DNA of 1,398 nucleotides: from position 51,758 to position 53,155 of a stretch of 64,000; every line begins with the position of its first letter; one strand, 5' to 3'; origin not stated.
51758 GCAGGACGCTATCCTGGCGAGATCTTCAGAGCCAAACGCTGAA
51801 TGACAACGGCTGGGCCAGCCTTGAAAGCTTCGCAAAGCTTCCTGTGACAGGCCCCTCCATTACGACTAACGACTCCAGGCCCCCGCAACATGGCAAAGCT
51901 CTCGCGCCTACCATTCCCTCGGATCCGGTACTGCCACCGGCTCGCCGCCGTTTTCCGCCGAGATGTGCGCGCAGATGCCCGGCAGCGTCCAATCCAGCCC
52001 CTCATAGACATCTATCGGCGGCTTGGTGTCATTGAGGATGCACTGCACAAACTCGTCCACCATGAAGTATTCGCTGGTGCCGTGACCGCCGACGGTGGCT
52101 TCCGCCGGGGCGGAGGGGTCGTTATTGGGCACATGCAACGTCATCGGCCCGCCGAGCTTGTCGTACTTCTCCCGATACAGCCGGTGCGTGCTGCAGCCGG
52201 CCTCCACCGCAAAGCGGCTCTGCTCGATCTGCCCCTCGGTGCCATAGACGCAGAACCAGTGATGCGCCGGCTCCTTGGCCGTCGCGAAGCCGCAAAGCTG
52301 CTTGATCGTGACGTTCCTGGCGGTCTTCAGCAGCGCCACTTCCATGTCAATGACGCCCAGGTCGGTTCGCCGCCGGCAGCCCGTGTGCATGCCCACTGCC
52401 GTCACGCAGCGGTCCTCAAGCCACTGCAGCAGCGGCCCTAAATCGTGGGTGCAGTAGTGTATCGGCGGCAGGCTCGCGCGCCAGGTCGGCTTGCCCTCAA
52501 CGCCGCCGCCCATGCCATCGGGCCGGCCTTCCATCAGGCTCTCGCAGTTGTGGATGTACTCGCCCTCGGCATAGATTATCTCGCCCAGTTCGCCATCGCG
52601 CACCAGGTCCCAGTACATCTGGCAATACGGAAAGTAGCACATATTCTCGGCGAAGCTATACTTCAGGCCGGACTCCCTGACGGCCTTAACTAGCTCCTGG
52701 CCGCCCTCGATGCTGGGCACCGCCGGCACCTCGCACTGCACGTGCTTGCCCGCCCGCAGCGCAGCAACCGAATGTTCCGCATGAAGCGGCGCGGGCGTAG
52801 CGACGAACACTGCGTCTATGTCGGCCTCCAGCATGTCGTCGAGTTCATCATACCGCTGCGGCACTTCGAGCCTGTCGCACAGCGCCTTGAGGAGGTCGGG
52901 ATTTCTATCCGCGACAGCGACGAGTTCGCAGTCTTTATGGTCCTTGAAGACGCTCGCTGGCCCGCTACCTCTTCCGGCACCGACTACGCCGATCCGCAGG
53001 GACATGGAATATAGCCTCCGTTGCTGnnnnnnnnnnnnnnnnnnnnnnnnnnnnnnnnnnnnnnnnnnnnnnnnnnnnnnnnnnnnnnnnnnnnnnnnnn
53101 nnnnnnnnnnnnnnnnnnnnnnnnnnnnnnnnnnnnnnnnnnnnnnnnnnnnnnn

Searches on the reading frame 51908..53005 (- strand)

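Call 89: search_protein_families(library=pfam, proteins=[window:51908-53005:-], max_evalue=0.00001)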
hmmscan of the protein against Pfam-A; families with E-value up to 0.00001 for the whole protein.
window:51908-53005:- (365 aa): 1 family
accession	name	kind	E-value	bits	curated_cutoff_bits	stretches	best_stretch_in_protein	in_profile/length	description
PF01408.29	GFO_IDH_MocA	-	2.2e-22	80.4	24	1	3-117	1-117/120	Oxidoreductase family, NAD-binding Rossmann fold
